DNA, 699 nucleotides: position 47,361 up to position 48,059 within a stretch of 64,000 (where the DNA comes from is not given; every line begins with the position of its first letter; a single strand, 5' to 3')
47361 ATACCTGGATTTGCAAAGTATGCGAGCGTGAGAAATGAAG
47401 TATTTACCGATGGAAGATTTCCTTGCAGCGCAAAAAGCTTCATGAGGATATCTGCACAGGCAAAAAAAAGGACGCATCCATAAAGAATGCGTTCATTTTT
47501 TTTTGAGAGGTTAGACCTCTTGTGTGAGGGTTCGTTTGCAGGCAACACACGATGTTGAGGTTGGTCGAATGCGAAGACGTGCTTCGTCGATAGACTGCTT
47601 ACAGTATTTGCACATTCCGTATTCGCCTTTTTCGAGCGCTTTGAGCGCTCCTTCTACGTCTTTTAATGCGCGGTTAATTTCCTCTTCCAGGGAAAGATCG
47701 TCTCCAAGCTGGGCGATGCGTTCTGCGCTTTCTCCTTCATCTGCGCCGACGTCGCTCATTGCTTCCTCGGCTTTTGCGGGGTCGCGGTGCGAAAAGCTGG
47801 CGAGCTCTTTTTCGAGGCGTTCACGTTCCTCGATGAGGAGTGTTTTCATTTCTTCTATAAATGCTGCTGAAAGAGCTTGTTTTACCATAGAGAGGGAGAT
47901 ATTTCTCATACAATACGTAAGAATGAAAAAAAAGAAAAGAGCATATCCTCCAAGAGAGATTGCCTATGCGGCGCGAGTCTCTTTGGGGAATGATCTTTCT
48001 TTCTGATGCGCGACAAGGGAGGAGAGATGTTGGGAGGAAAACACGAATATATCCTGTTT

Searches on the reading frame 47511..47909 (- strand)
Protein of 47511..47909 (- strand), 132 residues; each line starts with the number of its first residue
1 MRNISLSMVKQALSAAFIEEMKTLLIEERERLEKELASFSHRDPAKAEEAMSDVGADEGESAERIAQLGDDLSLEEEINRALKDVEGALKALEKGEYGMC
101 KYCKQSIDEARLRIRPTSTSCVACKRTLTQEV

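Call 31: search_protein_families(library=pfam, proteins=[window:47511-47909:-], max_evalue=0.0001)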
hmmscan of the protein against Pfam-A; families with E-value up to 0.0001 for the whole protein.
window:47511-47909:- (132 aa): 1 family
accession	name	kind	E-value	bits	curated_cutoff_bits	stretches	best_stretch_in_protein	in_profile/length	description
PF01258.23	zf-dskA_traR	-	1.2e-06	28.8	24.9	1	95-127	1-33/36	Prokaryotic dksA/traR C4-type zinc finger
